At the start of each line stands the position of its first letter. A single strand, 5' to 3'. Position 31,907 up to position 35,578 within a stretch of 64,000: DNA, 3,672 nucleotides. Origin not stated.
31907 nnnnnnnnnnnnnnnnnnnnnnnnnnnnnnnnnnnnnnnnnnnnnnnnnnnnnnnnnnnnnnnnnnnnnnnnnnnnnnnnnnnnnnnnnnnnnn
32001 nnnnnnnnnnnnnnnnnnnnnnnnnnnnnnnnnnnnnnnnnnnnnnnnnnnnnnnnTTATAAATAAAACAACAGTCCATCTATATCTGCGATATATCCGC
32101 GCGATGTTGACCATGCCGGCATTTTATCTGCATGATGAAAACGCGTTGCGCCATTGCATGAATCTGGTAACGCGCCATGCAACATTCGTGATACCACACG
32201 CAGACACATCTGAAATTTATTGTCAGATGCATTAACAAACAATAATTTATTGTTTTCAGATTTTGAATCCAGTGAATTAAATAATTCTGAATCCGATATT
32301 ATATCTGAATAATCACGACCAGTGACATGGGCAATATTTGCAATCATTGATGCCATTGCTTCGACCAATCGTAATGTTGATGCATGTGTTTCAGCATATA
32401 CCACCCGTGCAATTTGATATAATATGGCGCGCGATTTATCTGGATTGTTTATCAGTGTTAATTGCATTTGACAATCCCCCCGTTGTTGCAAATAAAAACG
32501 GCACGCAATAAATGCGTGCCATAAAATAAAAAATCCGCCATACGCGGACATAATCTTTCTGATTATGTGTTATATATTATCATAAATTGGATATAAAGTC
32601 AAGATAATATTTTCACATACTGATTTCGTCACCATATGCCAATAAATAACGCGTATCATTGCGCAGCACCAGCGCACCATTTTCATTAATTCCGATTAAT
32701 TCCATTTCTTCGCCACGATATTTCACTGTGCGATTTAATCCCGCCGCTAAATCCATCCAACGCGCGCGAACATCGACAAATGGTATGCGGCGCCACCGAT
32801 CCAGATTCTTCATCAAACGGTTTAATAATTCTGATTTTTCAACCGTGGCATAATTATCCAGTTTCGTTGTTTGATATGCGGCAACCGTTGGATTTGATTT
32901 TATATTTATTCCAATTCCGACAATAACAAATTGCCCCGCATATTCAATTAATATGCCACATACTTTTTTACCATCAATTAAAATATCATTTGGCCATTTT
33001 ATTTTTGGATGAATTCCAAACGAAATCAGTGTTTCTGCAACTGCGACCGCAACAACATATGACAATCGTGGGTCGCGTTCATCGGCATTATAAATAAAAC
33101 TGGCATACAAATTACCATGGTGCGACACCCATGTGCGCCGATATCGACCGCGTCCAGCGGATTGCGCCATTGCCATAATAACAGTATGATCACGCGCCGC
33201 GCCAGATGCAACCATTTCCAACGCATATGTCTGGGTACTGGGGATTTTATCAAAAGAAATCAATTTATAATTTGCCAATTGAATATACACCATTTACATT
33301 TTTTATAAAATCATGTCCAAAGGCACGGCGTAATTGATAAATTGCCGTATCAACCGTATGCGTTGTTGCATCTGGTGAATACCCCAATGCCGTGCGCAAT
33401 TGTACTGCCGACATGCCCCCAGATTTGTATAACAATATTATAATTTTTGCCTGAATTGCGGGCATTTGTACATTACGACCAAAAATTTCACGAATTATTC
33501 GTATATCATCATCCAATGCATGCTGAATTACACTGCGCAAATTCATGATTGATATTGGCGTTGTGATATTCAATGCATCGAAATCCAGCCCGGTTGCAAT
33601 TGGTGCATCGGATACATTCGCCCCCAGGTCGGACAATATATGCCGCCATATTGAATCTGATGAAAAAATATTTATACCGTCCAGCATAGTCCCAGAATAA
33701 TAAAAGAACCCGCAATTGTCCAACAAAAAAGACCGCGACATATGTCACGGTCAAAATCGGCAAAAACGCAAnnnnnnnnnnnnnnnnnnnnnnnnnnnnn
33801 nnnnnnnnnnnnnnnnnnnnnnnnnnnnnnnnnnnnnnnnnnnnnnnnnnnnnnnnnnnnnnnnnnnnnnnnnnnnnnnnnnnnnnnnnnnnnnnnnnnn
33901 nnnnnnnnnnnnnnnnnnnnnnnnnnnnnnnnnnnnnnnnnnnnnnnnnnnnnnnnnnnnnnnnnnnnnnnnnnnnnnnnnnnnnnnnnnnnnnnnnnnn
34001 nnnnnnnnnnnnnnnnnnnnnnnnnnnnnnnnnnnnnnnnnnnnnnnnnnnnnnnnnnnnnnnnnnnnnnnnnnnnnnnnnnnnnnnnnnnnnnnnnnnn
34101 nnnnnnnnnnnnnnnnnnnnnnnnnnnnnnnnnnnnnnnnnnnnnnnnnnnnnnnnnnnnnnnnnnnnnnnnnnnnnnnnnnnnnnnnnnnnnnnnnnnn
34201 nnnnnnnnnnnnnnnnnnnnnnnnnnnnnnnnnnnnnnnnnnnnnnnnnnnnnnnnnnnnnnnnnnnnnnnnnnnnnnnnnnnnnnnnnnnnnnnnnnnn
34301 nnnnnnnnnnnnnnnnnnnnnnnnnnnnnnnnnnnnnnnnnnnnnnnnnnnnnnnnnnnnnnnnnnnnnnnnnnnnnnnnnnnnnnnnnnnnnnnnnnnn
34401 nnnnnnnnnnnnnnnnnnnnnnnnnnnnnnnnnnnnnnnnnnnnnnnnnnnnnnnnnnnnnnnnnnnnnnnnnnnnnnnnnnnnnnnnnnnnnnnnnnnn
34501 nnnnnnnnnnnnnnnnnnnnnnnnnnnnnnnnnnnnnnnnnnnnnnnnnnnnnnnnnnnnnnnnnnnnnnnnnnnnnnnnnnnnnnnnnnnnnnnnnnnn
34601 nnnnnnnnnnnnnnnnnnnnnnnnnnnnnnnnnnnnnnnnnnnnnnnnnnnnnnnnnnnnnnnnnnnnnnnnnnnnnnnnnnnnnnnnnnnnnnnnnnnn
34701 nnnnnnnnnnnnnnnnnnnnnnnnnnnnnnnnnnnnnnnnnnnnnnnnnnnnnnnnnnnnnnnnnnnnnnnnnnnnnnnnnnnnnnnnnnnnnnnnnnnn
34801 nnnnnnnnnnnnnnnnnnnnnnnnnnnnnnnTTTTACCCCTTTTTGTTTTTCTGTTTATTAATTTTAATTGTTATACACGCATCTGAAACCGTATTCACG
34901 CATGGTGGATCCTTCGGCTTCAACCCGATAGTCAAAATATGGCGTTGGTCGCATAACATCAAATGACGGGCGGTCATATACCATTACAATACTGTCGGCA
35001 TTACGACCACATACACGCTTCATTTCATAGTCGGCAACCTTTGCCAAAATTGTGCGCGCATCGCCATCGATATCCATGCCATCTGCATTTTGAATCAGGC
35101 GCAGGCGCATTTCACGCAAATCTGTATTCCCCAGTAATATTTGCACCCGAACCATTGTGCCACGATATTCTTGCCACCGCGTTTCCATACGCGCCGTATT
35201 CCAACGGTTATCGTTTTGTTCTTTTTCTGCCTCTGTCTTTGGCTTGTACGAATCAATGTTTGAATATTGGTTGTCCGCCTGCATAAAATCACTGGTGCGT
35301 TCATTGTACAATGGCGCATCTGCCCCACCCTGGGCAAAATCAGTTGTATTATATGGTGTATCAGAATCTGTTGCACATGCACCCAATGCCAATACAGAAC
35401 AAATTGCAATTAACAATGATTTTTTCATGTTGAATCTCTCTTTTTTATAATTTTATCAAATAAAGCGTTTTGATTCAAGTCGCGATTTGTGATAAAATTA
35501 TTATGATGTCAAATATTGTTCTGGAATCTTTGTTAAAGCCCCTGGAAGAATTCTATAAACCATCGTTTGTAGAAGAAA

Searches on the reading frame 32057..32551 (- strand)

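Call 28: search_protein_families(library=pfam, proteins=[window:32057-32551:-], max_evalue=0.01)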
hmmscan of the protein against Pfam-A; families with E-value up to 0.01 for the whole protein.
window:32057-32551:- (164 aa): 1 family
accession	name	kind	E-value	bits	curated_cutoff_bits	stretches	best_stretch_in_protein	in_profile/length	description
PF07486.17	Hydrolase_2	-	0.00054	21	27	1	81-163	27-100/100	Cell Wall Hydrolase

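Call 45: search_protein_families(library=phrogs, proteins=[window:32057-32551:-], max_evalue=0.001)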
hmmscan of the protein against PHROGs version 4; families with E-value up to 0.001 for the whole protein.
window:32057-32551:- (164 aa): 1 family
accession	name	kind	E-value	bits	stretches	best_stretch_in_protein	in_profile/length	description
phrog_938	-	lysis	2e-08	32.8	1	31-163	40-170/2185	endolysin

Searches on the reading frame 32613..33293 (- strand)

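Call 28: search_protein_families(library=pfam, proteins=[window:32613-33293:-], max_evalue=0.01)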
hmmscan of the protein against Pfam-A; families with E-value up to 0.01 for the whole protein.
window:32613-33293:- (226 aa): 2 families
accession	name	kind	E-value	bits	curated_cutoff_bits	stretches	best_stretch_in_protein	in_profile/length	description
PF03099.24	BPL_LplA_LipB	-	6.5e-21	75.1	21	1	16-130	4-133/133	Biotin/lipoate A/B protein ligase family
PF21948.1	LplA-B_cat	-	6.4e-07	29.9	27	1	58-142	71-157/200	Lipoyl protein ligase A/B catalytic domain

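Call 86: search_protein_families(library=padloc, proteins=[window:32613-33293:-], max_evalue=0.01)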
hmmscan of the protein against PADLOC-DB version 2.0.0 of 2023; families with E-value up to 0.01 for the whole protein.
window:32613-33293:- (226 aa): 0 families

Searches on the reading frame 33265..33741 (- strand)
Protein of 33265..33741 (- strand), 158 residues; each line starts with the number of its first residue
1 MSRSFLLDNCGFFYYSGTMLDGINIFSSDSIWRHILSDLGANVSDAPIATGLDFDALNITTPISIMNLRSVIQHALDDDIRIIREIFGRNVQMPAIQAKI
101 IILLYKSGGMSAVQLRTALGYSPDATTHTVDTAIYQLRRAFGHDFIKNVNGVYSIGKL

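Call 28: search_protein_families(library=pfam, proteins=[window:33265-33741:-], max_evalue=0.01)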
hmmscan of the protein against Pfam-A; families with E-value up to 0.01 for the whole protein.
window:33265-33741:- (158 aa): 1 family
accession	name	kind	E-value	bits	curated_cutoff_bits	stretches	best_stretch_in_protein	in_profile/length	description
PF00486.34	Trans_reg_C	-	0.0013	19.2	26.2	1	117-152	33-73/77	Transcriptional regulatory protein, C terminal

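Call 34: search_protein_families(library=ncbifam, proteins=[window:33265-33741:-], max_evalue=0.01)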
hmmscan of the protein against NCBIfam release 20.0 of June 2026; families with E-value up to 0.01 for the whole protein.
window:33265-33741:- (158 aa): 0 families

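Call 45: search_protein_families(library=phrogs, proteins=[window:33265-33741:-], max_evalue=0.001)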
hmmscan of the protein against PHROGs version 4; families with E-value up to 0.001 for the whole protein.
window:33265-33741:- (158 aa): 0 families

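Call 86: search_protein_families(library=padloc, proteins=[window:33265-33741:-], max_evalue=0.01)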
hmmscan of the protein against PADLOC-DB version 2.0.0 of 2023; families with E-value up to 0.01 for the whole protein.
window:33265-33741:- (158 aa): 0 families

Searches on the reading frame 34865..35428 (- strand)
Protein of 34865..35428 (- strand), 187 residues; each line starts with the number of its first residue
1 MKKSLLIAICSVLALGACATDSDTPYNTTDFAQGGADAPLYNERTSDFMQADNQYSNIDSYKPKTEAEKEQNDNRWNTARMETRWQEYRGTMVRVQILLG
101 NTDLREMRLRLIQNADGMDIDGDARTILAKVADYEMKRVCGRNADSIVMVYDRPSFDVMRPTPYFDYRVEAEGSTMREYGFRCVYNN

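Call 28: search_protein_families(library=pfam, proteins=[window:34865-35428:-], max_evalue=0.01)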
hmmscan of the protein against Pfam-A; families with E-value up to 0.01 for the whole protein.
window:34865-35428:- (187 aa): 1 family
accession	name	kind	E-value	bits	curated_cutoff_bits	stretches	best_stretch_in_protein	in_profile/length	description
PF20101.4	DUF6491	-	0.0064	17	27.5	0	1-63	1-55/138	Family of unknown function (DUF6491)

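Call 86: search_protein_families(library=padloc, proteins=[window:34865-35428:-], max_evalue=0.01)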
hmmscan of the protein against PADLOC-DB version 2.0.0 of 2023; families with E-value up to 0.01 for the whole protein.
window:34865-35428:- (187 aa): 0 families
